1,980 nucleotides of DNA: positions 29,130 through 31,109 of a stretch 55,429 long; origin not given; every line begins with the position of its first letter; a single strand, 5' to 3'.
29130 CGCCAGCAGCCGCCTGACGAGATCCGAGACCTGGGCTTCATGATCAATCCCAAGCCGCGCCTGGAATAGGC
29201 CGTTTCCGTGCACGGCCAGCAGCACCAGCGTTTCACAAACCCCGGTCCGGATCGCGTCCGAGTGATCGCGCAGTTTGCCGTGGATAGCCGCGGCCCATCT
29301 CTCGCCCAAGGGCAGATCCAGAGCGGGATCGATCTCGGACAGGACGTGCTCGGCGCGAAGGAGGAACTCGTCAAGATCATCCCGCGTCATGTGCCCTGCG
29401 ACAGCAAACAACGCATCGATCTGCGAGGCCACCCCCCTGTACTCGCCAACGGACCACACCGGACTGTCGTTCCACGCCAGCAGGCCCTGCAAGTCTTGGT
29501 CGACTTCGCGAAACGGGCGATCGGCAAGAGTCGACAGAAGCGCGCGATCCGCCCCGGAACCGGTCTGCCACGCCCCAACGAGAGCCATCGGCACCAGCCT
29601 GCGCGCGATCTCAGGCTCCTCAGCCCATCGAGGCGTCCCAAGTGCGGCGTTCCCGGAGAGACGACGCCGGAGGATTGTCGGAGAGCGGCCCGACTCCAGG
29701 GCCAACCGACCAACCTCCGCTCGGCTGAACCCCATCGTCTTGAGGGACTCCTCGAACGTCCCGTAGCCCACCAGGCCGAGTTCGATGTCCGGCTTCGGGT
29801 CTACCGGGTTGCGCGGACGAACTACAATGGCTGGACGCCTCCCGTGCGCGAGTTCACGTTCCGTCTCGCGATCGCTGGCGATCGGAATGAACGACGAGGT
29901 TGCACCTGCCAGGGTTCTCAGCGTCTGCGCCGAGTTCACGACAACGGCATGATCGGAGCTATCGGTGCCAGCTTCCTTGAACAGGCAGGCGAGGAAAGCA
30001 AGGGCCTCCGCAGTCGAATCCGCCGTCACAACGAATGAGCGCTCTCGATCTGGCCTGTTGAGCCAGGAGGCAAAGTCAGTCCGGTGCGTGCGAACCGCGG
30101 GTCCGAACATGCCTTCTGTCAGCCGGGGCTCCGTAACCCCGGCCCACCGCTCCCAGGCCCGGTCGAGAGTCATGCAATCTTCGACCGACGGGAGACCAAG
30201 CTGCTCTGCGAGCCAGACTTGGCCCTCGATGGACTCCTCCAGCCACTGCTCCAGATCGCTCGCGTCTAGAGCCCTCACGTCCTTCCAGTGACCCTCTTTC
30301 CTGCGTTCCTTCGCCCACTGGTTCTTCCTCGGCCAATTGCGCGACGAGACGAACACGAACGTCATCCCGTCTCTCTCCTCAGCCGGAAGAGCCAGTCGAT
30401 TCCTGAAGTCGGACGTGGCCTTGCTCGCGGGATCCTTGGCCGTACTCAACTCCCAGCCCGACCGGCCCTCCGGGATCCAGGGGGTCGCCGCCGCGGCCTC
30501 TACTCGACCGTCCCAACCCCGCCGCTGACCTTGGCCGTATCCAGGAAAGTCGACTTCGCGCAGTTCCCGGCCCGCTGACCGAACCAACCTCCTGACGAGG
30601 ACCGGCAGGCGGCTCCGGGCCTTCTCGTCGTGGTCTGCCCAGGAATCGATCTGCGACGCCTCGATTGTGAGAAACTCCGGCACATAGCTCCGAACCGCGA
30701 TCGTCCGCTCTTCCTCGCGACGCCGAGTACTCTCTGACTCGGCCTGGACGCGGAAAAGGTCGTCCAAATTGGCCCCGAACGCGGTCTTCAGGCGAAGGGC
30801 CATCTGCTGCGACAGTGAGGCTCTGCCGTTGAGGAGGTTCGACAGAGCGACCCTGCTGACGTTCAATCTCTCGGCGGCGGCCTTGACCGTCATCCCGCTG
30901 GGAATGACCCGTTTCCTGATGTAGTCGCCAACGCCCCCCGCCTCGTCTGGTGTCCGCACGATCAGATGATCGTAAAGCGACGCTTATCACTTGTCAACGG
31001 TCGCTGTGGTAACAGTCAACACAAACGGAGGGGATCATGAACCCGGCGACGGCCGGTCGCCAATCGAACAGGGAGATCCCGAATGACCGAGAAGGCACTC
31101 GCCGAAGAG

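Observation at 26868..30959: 1363-aa protein: HigA/XRE-type HTH fused to ~1290 aa with no recognisable catalytic or NTPase motif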

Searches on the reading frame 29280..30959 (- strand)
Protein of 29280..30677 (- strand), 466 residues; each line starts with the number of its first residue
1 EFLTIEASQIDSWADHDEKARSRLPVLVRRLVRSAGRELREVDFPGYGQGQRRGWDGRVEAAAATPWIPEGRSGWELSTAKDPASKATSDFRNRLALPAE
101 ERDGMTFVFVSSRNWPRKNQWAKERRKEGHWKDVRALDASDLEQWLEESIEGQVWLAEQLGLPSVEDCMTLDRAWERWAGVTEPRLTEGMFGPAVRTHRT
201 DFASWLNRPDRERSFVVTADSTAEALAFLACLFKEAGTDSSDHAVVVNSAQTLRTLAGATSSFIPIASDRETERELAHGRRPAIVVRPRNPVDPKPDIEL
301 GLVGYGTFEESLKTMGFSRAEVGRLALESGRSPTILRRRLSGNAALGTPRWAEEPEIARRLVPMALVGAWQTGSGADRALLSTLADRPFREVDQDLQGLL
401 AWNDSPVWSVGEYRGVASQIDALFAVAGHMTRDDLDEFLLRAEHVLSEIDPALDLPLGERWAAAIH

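Call 37: predict_structure(alignment_id=A3)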
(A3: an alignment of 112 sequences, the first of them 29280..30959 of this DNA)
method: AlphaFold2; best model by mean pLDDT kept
length: 560 residues; sequences in the alignment: 112
mean_pLDDT: 85.5   pTM: 0.75
mean pLDDT of the five models: 85.5, 84.2, 82.0, 81.3, 75.1
residues with pLDDT >= 90: 289; 70-90: 203; 50-70: 39; < 50: 29
segments of 3 or more residues with pLDDT < 50: 1-7, 83-90, 542-547, 554-560
pLDDT, mean of each block of 10 residues (from residue 1): 47 90 91 89 84 89 89 74 44 77 92 87 92 87 71 93 95 95 96 94 96 97 96 95 91 86 92 92 94 92 80 92 93 83 89 82 88 82 72 90 95 93 89 88 88 92 86 91 93 86 82 84 92 78 51 44
secondary structure, 60 per line:
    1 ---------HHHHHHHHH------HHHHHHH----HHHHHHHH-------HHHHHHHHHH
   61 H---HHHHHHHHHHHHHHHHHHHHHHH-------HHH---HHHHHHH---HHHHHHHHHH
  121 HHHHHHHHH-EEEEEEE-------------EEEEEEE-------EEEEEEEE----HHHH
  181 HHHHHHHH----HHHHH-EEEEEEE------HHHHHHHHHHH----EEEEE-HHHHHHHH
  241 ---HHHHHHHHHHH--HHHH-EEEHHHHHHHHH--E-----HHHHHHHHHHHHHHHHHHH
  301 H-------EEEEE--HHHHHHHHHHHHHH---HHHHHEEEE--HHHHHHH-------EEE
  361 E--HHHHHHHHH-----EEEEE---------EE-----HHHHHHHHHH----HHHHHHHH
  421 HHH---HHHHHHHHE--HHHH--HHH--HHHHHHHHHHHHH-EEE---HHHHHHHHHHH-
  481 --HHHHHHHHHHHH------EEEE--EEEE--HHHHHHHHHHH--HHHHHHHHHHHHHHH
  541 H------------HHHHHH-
elements in order: H10-18 H25-31 H36-43 H51-61 H65-87 H101-107 H111-129 E131-137 E151-157 E165-172 H177-188 H193-197 E199-205 H212-222 E227-231 H233-240 H244-254 H257-260 E262-264 H265-273 H282-301 E309-313 H316-329 H333-337 E338-341 H344-350 E358-361 H364-372 E378-382 H399-408 H413-423 H427-434 H438-441 H449-461 E463-465 H469-479 H483-494 E501-504 E507-510 H513-523 H526-541 H554-559

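Call 40: fold_search(model_id=the predicted structure, library=pdb)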
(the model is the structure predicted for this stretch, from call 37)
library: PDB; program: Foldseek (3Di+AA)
matches with E <= 10: 863; with E <= 0.001: 3
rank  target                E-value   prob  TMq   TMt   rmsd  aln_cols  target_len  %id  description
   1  3sfz                  2.3e-04  1.00  0.21  0.12  17.6       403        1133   13  Crystal structure of full-length murine Apaf-1 (released 2011-08-24)
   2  3shf                  5.4e-04  1.00  0.21  0.12  17.5       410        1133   12  Crystal structure of the R265S mutant of full-length murine Apaf-1 (released 2011-08-24)
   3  8jol_B                9.5e-04  1.00  0.32  0.36  10.8       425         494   13  cryo-EM structure of the CED-4/CED-3 holoenzyme (released 2023-06-28)
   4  1z6t_B                1.1e-03  0.99  0.23  0.22  17.8       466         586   13  Structure of the apoptotic protease-activating factor 1 bound to ADP (released 2005-04-19)
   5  9nc9_L                1.8e-03  0.98  0.26  0.21  13.8       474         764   11  Helical assembly of AVAST5 filament (released 2026-02-18)
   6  8jo0_A                2.5e-03  1.00  0.33  0.44   7.1       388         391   12  The Cryo-EM structure of a heptameric CED-4/CED-3 catalytic complex (released 2023-06-28)
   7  3j2t_A                2.8e-03  1.00  0.29  0.16   8.2       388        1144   13  An improved model of the human apoptosome (released 2013-04-10)
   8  1z6t_A                2.8e-03  0.98  0.23  0.22  18.0       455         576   12  Structure of the apoptotic protease-activating factor 1 bound to ADP (released 2005-04-19)
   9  7stb_E                3.1e-03  0.98  0.21  0.30  14.0       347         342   11  Closed state of Rad24-RFC:9-1-1 bound to a 5' ss/dsDNA junction (released 2022-03-23)
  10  7z6h_E                3.2e-03  0.99  0.22  0.33  13.4       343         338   10  Structure of DNA-bound human RAD17-RFC clamp loader and 9-1-1 checkpoint clamp (released 2022-05-04)
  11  9pev_E                3.4e-03  0.99  0.24  0.35  13.4       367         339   10  Structure of the S. cerevisiae clamp loader Replication Factor C (RFC) with mixed nucleotide occupancy (released 2025-11-12)
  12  7tfh_E                4.0e-03  0.99  0.22  0.32  13.8       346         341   11  Atomic model of the S. cerevisiae clamp-clamp loader complex PCNA-RFC bound to two DNA molecules, one at the 5'-recess (released 2022-11-16)
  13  9nc9_D                4.4e-03  0.96  0.27  0.21  14.6       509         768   12  Helical assembly of AVAST5 filament (released 2026-02-18)
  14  9peo_E                4.8e-03  0.98  0.23  0.34  13.5       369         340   10  Structure of the S. cerevisiae clamp loader Replication Factor C (RFC) with mixed nucleotide occupancy (released 2025-11-12)
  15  3lqq_B                7.3e-03  1.00  0.33  0.36  10.6       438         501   11  Structure of the CED-4 Apoptosome (released 2010-04-28)
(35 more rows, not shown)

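Call 87: search_protein_representatives(protein=window:29280-30677:-)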
Query: 466 residues. Proteins with E-value up to 0.001 (for the whole library): 3547; up to 1e-10: 2790; up to 1e-30: 1376. The best 150 are listed.
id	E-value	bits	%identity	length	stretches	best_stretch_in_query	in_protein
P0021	5.5e-165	565.9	59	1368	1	2-464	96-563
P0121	1.1e-142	492.4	53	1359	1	2-465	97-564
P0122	4.2e-139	480.6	54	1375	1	2-463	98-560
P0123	1.5e-132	459.0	52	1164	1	2-465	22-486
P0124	4.6e-130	450.8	48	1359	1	2-465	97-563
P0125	1.6e-128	445.7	48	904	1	2-464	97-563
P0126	7.3e-125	433.6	49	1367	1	4-466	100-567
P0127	1.9e-124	432.3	49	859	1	2-464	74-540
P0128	2.6e-123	428.5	49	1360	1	2-466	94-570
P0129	2.9e-122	425.1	47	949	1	3-465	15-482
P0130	4.8e-121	421.1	48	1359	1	1-465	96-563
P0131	1.6e-120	419.3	48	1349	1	2-465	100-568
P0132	7.5e-120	417.1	49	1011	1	2-465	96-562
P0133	3.2e-119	415.0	48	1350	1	3-466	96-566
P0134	6.9e-119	413.9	47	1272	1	2-466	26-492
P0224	1.5e-97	343.6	38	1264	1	2-465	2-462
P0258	3.1e-91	322.8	36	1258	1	5-466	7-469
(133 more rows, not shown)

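Call 89: fold_search(model_id=the predicted structure, library=viral)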
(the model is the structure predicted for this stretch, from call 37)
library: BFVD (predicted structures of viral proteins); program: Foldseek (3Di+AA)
matches with E <= 10: 1141; with E <= 0.001: 1
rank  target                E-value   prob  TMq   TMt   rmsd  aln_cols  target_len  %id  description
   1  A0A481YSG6            7.3e-05  1.00  0.29  0.34   7.4       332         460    9  Ankyrin repeat protein [Marseillevirus LCMAC102]
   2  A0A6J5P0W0            2.0e-03  1.00  0.16  0.31  18.6       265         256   14  HTH_XRE domain containing protein [uncultured Caudovirales phage]
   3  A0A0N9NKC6            3.3e-03  0.96  0.18  0.22  14.1       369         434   12  (no name in the UniProt tables at hand)
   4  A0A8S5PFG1            4.0e-03  0.99  0.12  0.17  17.6       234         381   14  Antitoxin [Siphoviridae sp. ctvNP11]
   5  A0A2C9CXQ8            5.8e-03  0.97  0.23  0.36  12.2       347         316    9  Sliding-clamp-loader large subunit [Yersinia phage fHe-Yen9-04]
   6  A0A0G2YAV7            5.8e-03  0.97  0.22  0.30  12.9       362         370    7  Replication factor c small subunit [Acanthamoeba polyphaga mimivirus Kroon]
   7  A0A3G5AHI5            7.8e-03  0.94  0.28  0.30  22.1       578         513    9  Uncharacterized protein [Sylvanvirus sp.]
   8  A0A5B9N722            8.7e-03  1.00  0.14  0.72   2.7        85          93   19  Putative XRE family plasmid maintenance system antidote protein [Aeromonas phage 4L372D]
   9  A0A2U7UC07            1.0e-02  0.54  0.13  0.16  18.5       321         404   15  Uncharacterized protein [Pandoravirus neocaledonia]
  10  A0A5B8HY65            1.1e-02  0.92  0.21  0.31  14.5       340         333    7  Uncharacterized protein [Mimiviridae sp. ChoanoV1]
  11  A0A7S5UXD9            1.1e-02  0.87  0.20  0.27  14.7       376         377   10  (no name in the UniProt tables at hand)
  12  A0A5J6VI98            1.2e-02  0.95  0.21  0.35  13.4       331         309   11  ATPase family protein [Megaviridae environmental sample]
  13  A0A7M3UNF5            1.2e-02  0.94  0.20  0.29  18.2       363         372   10  ATPase AAA-type core domain-containing protein [Pyramimonas orientalis virus 01B]
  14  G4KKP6                1.3e-02  1.00  0.14  0.55   3.5        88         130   23  (no name in the UniProt tables at hand)
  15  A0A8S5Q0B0            1.3e-02  1.00  0.11  0.56  11.1        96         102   19  Helix-turn-helix domain protein [Siphoviridae sp. ctMgg26]
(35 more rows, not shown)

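Call 94: search_protein_families(library=padloc, proteins=[P0224, P0258], max_evalue=1)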
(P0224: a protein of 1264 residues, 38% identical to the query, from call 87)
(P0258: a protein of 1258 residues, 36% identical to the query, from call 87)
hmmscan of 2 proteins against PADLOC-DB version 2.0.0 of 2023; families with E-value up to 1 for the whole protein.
P0224 (1264 aa): 2 families
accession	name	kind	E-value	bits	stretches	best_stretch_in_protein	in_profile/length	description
PDLC03991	PD-Lambda-4_A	-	4.2e-07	26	1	527-637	562-664/1283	-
PDLC03990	PD-Lambda-4_A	-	4.9e-06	22.9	1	526-636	221-323/943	-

P0258 (1258 aa): 0 families

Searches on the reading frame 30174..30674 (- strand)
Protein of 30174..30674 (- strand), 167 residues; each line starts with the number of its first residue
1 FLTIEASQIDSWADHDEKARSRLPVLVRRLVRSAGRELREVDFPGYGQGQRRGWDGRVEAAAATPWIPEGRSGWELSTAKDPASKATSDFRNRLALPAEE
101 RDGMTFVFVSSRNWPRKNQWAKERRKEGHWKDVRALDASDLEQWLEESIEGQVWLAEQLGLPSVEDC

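Call 86: search_solved_structures(query=A7, max_evalue=10, show_alignments=3)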
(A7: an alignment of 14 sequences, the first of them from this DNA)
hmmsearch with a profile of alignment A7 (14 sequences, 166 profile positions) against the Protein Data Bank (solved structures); distinct sequences matched with E-value up to 10: 27.
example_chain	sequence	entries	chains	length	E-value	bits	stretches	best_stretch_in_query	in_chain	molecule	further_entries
8jiw_BS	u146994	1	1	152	0.011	18.6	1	83-133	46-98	40S ribosomal protein S18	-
4v3p_SM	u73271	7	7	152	0.011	18.6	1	83-133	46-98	40S ribosomal protein S18 | 40S ribosomal protein S13 | 40S ribosomal protein uS13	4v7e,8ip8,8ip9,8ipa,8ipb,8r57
8auv_U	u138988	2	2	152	0.017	17.9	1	82-133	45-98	uS13 (40S ribosomal protein S18) | 40S ribosomal protein S18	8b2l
3jbn_S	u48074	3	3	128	0.018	17.9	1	83-151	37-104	40S ribosomal protein uS13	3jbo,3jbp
7qiy_J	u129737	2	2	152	0.02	17.7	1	82-133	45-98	40S head ribosomal protein uS13 | 40S ribosomal protein uS13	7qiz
9vth_SK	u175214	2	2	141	0.021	17.7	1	82-133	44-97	40S ribosomal protein S18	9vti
3j7a_S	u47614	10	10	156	0.027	17.3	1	83-151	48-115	40S ribosomal protein uS13 | 40S ribosomal protein S18 | 40S ribosomal protein S18, putative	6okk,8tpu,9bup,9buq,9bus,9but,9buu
9h3g_Wa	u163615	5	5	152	0.029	17.2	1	83-133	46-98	Small ribosomal subunit protein uS13z/uS13y/uS13x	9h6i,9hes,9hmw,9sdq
9eho_TT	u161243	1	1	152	0.092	15.6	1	83-147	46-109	Small ribosomal subunit protein uS13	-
7oya_S2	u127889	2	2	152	0.41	13.5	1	83-135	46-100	40S ribosomal protein S18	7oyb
7oyc_S2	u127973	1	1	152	0.56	13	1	83-135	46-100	40S ribosomal protein S18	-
9ru8_SS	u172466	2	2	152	0.6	12.9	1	83-135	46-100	Small ribosomal subunit protein uS13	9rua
3jag_SS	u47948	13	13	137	0.62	12.9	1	83-135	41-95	uS13 | Ribosomal protein uS13 | 40S ribosomal protein S18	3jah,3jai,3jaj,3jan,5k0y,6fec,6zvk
6gz3_BS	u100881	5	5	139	0.64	12.8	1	83-135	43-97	ribosomal protein uS13 | 40S ribosomal protein S18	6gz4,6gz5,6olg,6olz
6zvj_k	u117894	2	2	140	0.65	12.8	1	83-135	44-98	40S ribosomal protein S18 | ribosomal protein uS13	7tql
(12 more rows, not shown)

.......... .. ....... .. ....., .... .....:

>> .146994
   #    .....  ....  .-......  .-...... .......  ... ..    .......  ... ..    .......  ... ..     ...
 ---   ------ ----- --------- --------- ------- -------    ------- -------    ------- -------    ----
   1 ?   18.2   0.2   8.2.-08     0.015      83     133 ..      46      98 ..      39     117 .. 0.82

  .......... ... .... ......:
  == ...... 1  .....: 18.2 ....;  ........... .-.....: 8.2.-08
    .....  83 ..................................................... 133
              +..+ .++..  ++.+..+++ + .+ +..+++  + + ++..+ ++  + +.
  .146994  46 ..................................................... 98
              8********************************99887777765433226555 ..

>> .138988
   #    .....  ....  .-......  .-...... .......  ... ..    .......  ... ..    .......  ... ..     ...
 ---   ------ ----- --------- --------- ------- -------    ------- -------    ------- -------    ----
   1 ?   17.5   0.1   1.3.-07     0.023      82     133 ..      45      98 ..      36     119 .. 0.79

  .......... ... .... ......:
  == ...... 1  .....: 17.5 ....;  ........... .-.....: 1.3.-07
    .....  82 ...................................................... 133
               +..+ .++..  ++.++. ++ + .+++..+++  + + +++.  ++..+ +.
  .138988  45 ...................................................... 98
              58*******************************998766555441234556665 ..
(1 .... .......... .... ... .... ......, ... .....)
